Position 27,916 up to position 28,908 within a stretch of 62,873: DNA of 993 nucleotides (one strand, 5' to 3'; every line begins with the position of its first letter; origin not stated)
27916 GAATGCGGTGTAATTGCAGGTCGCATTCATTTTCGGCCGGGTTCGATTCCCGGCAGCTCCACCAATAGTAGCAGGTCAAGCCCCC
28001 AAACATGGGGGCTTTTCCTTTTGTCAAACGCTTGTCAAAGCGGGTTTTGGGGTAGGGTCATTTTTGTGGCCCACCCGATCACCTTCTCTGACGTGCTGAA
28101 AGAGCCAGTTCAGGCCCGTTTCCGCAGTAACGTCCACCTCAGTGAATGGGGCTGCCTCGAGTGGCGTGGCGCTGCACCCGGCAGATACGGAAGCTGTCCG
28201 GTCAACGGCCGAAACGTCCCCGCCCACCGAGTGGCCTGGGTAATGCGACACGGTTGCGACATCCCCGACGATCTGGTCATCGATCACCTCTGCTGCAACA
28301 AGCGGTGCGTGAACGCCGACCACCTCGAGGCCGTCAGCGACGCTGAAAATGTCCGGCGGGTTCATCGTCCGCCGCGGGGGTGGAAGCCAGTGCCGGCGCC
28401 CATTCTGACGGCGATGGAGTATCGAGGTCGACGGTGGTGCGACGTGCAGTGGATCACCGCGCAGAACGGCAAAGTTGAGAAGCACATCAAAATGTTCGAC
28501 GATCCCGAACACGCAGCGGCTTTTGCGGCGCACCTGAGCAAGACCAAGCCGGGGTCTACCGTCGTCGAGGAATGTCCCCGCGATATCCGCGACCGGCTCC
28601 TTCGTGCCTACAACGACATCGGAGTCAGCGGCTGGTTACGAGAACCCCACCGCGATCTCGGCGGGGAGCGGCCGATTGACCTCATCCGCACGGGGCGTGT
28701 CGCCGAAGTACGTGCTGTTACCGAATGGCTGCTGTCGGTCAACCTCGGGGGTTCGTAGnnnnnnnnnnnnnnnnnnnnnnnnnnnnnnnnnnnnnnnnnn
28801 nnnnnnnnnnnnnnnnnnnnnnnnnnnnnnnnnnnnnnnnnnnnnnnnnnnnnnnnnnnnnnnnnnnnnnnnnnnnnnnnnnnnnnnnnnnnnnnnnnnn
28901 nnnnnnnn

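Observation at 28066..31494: Two orphan MbcA/ParS-type antitoxin domains flanking the integrase, one fused to an HNH-AP2 nuclease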

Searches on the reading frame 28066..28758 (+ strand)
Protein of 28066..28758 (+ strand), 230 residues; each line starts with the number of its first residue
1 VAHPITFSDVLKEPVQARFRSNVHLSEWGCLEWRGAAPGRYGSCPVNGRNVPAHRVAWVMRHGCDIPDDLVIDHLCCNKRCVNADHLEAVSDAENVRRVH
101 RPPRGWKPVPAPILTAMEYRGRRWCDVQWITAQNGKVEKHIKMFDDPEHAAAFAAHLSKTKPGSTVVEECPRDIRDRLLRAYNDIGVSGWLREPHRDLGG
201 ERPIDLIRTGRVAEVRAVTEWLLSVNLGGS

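Call 3: search_protein_families(library=pfam, proteins=[window:28066-28758:+], max_evalue=1)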
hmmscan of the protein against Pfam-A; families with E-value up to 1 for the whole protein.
window:28066-28758:+ (230 aa): 4 families
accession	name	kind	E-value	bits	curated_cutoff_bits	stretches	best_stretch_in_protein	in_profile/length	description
PF13392.12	HNH_3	-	2.2e-14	53.2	24.8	1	52-97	2-46/46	HNH endonuclease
PF09722.15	Xre_MbcA_ParS_C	-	2.1e-07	31.2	24.5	1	188-220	14-43/51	Antitoxin Xre/MbcA/ParS C-terminal toxin-binding domain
PF05551.17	zf-His_Me_endon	-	0.012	16.2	27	1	71-99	66-94/131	Zinc-binding loop region of homing endonuclease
PF18367.6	Rv2175c_C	-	0.022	15.3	26.4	1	182-216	16-49/56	Rv2175c C-terminal domain of unknown function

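Call 7: search_dna_similar(query=window:28066-28758:+, collection=phages, mode=protein, max_rows=30)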
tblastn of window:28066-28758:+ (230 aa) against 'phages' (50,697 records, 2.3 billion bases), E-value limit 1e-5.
Records with a match: 383; places in all: 405; records where one place covers at least 80% of the query: 12.
Best place of each record, by identity: <60% 383.
By first word of the organism name: Mycobacterium 78; Klebsiella 54; Escherichia 41; Gordonia 35; Streptomyces 29; Salmonella 26; Arthrobacter 20; Yersinia 12; Pectobacterium 6; Aeromonas 6; and 35 more.
By host as written in the record: Mycobacterium smegmatis mc2 155 53; - 32; Klebsiella pneumoniae 29; Escherichia coli 29; Gordonia terrae 3612 26; Arthrobacter globiformis B-2979 9; Streptomyces lividans JI 1326 9; Mycobacterium smegmatis mc#155 8; and 102 more.
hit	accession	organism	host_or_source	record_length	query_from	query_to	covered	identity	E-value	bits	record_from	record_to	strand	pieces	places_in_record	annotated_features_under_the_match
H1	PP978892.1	Mycobacterium phage Guppsters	Mycobacterium smegmatis mc2155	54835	4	220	94%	40.0%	1e-41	156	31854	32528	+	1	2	42: HNH endonuclease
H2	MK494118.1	Mycobacterium phage Cornucopia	Mycobacterium smegmatis mc#155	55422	4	220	94%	40.0%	1e-41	156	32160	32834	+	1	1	44: HNH endonuclease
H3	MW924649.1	Mycobacterium phage Akhila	Mycobacterium smegmatis mc#155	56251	4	220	94%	40.0%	1e-41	156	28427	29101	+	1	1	36: HNH endonuclease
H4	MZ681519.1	Mycobacterium phage MilanaBonita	Mycobacterium smegmatis mc2 155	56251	4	220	94%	40.0%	1e-41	156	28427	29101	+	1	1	36: HNH endonuclease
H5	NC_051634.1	Mycobacterium phage Batiatus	Mycobacterium smegmatis mc2 155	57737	4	220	94%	40.0%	1e-41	156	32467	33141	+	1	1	42: HNH endonuclease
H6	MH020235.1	Mycobacterium phage Batiatus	Mycobacterium smegmatis mc2 155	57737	4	220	94%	40.0%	1e-41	156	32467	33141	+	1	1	42: HNH endonuclease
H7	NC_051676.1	Mycobacterium phage KristaRAM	Mycobacterium smegmatis mc2 155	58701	4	220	94%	40.0%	1e-41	156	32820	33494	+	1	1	42: HNH endonuclease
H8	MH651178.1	Mycobacterium phage KristaRAM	Mycobacterium smegmatis mc2 155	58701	4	220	94%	40.0%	1e-41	156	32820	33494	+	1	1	42: HNH endonuclease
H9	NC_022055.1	Mycobacterium phage Bobi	Mycobacterium smegmatis mc2 155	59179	4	220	94%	40.0%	1e-41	156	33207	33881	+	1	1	45: HNH endonuclease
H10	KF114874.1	Mycobacterium phage Bobi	Mycobacterium smegmatis mc2 155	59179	4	220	94%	40.0%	1e-41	156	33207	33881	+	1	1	45: HNH endonuclease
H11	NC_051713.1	Mycobacterium phage SuperGrey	Mycobacterium smegmatis mc2 155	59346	4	220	94%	40.0%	1e-41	156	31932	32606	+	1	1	HNH endonuclease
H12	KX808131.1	Mycobacterium phage SuperGrey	Mycobacterium smegmatis mc2 155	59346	4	220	94%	40.0%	1e-41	156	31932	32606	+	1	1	HNH endonuclease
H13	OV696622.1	Brevibacterium phage Rousseau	French washed-rind cheese surface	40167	29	160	57%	36.6%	5e-11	67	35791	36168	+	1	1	HNH endonuclease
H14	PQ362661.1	Arthrobacter phage BenchScraper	Arthrobacter globiformis B-2979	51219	11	157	64%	32.0%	5e-9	61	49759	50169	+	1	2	93: HNH endonuclease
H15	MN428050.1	Mycobacterium phage Apex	Mycobacterium smegmatis mc2 155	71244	30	170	61%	31.7%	8e-8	58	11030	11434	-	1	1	11: HNH endonuclease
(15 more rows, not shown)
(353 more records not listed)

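Call 8: get_annotated_region(hit=H9, flank=6000)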
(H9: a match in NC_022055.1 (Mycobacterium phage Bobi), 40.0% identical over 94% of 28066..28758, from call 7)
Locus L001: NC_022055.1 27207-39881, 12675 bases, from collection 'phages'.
description: Mycobacterium phage Bobi, complete genome.
organism: Mycobacterium phage Bobi (NCBI taxid 1340708)
taxonomy: Viruses; Duplodnaviria; Heunggongvirae; Uroviricota; Caudoviricetes; Gracegardnervirinae; Cheoctovirus
host: Mycobacterium smegmatis mc2 155; source: soil, North Liberty, IN; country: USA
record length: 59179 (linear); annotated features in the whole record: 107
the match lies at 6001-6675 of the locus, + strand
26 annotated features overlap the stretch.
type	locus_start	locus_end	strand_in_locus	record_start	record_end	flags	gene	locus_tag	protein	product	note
CDS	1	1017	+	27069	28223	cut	32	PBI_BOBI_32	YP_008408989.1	endolysin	lysA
CDS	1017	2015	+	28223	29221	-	33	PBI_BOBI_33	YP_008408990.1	endolysin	lysB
CDS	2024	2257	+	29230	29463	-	34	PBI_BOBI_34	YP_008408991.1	holin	-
CDS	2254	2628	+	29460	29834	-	35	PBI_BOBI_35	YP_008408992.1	minor tail protein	-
CDS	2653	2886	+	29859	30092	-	36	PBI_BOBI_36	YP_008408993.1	hypothetical protein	-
CDS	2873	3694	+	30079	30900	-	37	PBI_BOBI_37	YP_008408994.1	DNA polymerase exonuclease subunit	DnaQ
CDS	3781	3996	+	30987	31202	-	38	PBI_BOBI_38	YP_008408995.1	hypothetical protein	-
CDS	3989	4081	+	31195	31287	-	39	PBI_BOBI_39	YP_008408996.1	hypothetical protein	-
CDS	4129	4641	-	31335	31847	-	40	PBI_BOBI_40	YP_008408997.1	transcriptional repressor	-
CDS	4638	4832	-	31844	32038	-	41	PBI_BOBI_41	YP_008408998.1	hypothetical protein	-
CDS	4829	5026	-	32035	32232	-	42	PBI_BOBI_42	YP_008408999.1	hypothetical protein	-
CDS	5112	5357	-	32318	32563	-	43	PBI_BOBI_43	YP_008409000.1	hypothetical protein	-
CDS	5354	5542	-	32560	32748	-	44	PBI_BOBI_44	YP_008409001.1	hypothetical protein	-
CDS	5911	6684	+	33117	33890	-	45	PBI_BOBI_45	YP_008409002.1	HNH endonuclease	-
CDS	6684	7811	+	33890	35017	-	46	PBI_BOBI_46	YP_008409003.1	integrase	integrase (Y-int)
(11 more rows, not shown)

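Call 9: get_annotated_region(hit=H3, flank=6000)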
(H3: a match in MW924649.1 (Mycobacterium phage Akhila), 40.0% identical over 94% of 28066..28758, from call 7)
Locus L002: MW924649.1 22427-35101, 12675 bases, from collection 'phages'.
description: Mycobacterium phage Akhila, complete genome.
organism: Mycobacterium phage Akhila (NCBI taxid 2829394)
taxonomy: Viruses; Duplodnaviria; Heunggongvirae; Uroviricota; Caudoviricetes; Gracegardnervirinae; Cheoctovirus
host: Mycobacterium smegmatis mc#155; source: -; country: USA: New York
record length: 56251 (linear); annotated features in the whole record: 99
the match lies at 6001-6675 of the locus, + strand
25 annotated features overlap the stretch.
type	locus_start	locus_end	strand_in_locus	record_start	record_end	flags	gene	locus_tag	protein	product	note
CDS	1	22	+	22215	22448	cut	23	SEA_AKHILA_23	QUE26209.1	hypothetical protein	-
CDS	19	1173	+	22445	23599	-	24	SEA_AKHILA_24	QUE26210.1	lysin A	-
CDS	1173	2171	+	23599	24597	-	25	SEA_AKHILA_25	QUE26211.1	lysin B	-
CDS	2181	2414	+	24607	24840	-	26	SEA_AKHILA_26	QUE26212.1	holin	-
CDS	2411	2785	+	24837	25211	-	27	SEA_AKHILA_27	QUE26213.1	hypothetical protein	-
CDS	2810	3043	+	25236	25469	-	28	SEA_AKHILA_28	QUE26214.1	hypothetical protein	-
CDS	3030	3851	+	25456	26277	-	29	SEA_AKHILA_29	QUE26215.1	DnaQ-like DNA polymerase III subunit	-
CDS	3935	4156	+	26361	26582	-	30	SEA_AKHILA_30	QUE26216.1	hypothetical protein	-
CDS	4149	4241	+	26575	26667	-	31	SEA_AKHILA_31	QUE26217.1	hypothetical protein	-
CDS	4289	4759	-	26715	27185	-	32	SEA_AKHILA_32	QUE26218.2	hypothetical protein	-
CDS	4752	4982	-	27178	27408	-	33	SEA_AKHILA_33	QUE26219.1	hypothetical protein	-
CDS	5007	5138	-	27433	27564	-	34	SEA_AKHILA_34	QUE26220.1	hypothetical protein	-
CDS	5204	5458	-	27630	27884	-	35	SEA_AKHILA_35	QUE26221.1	hypothetical protein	-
CDS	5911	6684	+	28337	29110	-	36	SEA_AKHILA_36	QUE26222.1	HNH endonuclease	-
CDS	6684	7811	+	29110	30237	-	37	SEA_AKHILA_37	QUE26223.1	tyrosine integrase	-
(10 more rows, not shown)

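Call 13: find_homologous_proteins(query=window:28066-28758:+, max_evalue=0.001)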
Query window:28066-28758:+ (230 aa): 62 proteins with E <= 0.001 among 655 candidates.
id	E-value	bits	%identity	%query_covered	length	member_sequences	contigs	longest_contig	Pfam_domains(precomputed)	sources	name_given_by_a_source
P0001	5.8e-159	545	100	100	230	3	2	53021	PF13392.13,PF09722.16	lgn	-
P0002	8.4e-106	371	70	98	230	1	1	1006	PF13392.13,PF09722.16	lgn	-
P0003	3.7e-82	294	56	97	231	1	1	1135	PF13392.13,PF09722.16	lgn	-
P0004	1.4e-72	262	55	95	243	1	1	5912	PF13392.13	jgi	jgi:hypothetical protein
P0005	1.7e-68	249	53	95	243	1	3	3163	PF13392.13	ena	-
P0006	4.9e-17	80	43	48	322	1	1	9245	PF13392.13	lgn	-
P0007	9.7e-15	73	50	36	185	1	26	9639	PF13392.13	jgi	jgi:hypothetical protein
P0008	5.4e-14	70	49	38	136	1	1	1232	PF13392.13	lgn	-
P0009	9.0e-14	70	45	41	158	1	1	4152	PF13392.13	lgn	-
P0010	3.0e-13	68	49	43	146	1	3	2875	PF13392.13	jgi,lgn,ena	-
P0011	9.4e-13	66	53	30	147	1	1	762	PF13392.13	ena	-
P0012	1.5e-12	66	47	42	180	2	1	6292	PF13392.13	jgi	-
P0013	1.7e-12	65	43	43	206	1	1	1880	PF13392.13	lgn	-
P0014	1.7e-12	65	44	50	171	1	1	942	PF13392.13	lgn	-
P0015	1.1e-11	63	55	32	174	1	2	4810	PF13392.13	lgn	-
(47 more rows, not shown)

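Call 15: find_encoding_contigs(protein=P0001, flank=10000, max_places=4)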
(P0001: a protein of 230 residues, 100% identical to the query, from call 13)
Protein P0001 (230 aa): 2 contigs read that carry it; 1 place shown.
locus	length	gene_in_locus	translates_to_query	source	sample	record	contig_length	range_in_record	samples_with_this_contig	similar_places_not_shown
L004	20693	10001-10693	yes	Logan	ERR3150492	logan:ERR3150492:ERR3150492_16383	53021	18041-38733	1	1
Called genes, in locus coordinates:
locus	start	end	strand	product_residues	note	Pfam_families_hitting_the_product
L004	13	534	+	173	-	-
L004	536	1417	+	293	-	-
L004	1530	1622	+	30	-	-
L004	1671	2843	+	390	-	PF00082:Peptidase_S8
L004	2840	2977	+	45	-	-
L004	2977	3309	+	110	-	-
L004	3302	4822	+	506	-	PF13539:Peptidase_M15_4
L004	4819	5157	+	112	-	-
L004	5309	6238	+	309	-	-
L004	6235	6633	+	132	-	-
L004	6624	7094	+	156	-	-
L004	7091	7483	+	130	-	-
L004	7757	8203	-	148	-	-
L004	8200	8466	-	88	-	-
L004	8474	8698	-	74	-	-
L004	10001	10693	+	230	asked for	PF13392:HNH_3, PF09722:Xre_MbcA_ParS_C (weak)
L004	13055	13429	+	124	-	PF09722:Xre_MbcA_ParS_C (faint)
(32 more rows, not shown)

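Call 17: search_solved_structures(query=window:28066-28758:+, max_evalue=10, show_alignments=3)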
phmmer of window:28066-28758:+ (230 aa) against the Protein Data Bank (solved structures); distinct sequences matched with E-value up to 10: 2.
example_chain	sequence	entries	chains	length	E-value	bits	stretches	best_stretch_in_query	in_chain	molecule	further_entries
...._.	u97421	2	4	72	0.1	15.2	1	187-212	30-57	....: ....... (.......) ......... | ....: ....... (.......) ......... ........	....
5xz4_A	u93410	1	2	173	0.6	12.7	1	66-124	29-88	Bumblebee peptidoglycan recognition protein SA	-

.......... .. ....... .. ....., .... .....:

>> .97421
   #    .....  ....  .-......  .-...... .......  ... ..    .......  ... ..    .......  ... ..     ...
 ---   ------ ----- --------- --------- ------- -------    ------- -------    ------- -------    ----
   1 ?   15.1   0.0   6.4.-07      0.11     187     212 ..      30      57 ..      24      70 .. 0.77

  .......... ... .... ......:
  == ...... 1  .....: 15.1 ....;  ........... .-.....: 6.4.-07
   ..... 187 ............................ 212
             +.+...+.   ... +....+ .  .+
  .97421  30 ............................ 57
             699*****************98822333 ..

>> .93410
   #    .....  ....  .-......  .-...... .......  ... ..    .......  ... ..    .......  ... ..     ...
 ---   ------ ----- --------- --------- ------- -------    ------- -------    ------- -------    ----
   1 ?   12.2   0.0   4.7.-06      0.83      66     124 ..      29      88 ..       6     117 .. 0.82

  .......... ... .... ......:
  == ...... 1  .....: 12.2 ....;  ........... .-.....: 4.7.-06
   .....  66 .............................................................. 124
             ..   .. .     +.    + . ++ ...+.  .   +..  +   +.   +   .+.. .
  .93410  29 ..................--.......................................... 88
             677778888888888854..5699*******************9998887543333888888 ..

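Call 33: search_protein_families(library=phrogs, proteins=[window:28066-28758:+], max_evalue=0.01)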
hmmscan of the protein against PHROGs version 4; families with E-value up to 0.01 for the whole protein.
window:28066-28758:+ (230 aa): 9 families
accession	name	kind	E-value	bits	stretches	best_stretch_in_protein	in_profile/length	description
phrog_826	-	DNA, RNA and nucleotide metabolism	4.3e-27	96.4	1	9-102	64-162/281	HNH endonuclease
phrog_3593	-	DNA, RNA and nucleotide metabolism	4.7e-25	89.5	1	4-156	44-191/210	HNH endonuclease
phrog_1872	-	DNA, RNA and nucleotide metabolism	1.1e-20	75.3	1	16-109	20-119/166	endonuclease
phrog_6254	-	DNA, RNA and nucleotide metabolism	5.9e-16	60.1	1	26-144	10-129/154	HNH endonuclease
phrog_99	-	DNA, RNA and nucleotide metabolism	2.2e-13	51.6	1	13-152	108-250/383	HNH endonuclease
phrog_59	-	DNA, RNA and nucleotide metabolism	2.3e-10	41.4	1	41-107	176-243/423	HNH endonuclease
phrog_4842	-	DNA, RNA and nucleotide metabolism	2.9e-09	37.9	1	18-93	66-141/154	HNH endonuclease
phrog_10495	-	DNA, RNA and nucleotide metabolism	4.7e-05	24.5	1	47-98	4-54/63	HNH endonuclease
phrog_1891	-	DNA, RNA and nucleotide metabolism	0.0055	17.2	1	51-98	165-211/255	HNH endonuclease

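Call 34: search_protein_families(library=pfam, proteins=[L001:5911-6684:+, P0004], max_evalue=0.1)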
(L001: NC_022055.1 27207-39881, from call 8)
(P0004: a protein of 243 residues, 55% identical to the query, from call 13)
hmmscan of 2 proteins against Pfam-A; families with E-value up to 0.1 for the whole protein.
L001:5911-6684:+ (257 aa): 3 families
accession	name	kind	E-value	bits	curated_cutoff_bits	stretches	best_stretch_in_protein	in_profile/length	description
PF13392.12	HNH_3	-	1.5e-10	41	24.8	1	82-125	4-46/46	HNH endonuclease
PF09722.15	Xre_MbcA_ParS_C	-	3.2e-05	24.3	24.5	1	221-252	12-43/51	Antitoxin Xre/MbcA/ParS C-terminal toxin-binding domain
PF05551.17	zf-His_Me_endon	-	0.044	14.4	27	1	96-128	63-95/131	Zinc-binding loop region of homing endonuclease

P0004 (243 aa): 4 families
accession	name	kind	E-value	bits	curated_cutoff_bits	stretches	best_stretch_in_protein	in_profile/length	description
PF13392.12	HNH_3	-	1.8e-13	50.3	24.8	1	67-110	2-44/46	HNH endonuclease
PF09722.15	Xre_MbcA_ParS_C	-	0.00015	22.1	24.5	1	196-232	6-41/51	Antitoxin Xre/MbcA/ParS C-terminal toxin-binding domain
PF05551.17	zf-His_Me_endon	-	0.00035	21.2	27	1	62-115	30-95/131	Zinc-binding loop region of homing endonuclease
PF11735.13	CAP59_mtransfer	-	0.067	13.3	28.8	1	126-177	20-71/242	Cryptococcal mannosyltransferase 1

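Call 41: find_encoding_contigs(protein=P0004, flank=6000, max_places=3)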
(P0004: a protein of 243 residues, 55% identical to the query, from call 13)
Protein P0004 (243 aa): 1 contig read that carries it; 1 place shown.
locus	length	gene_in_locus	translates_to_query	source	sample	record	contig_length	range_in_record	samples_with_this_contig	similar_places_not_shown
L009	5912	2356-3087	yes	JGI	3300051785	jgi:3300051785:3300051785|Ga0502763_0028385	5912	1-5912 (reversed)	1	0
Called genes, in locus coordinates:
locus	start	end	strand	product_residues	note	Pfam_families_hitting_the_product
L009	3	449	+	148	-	?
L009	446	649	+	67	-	-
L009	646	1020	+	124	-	-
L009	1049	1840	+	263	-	PF13482:RNase_H_2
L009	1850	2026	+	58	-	-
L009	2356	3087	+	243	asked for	PF13392:HNH_3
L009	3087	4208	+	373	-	PF14659:Phage_int_SAM_3 (faint), PF00589:Phage_integrase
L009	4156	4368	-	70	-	PF11662:DUF3263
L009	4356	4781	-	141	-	-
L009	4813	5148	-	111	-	PF01381:HTH_3 (weak)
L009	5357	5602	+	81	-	-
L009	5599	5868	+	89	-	-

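Call 63: predict_structure(alignment_id=A4)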
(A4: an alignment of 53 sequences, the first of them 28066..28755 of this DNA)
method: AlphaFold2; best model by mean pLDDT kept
length: 230 residues; sequences in the alignment: 53
mean_pLDDT: 87.9   pTM: 0.55
mean pLDDT of the five models: 87.9, 87.4, 85.3, 83.6, 82.7
residues with pLDDT >= 90: 146; 70-90: 58; 50-70: 21; < 50: 5
segments of 3 or more residues with pLDDT < 50: 104-107
pLDDT, mean of each block of 10 residues (from residue 1): 78 97 85 89 94 95 93 90 93 84 52 88 90 70 91 83 82 96 96 97 95 97 86
secondary structure, 60 per line:
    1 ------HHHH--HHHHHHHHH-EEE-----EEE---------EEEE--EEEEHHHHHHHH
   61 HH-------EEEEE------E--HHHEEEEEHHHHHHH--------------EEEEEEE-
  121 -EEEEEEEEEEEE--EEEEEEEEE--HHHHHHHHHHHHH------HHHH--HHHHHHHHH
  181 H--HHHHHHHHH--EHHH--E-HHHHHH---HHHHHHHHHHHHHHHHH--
elements in order: H7-10 H13-21 E23-25 E31-33 E43-46 E49-52 H53-62 E70-74 E87-91 H92-98 E113-119 E122-133 E136-144 H147-159 H166-169 H172-181 H184-192 H203-208 H212-228
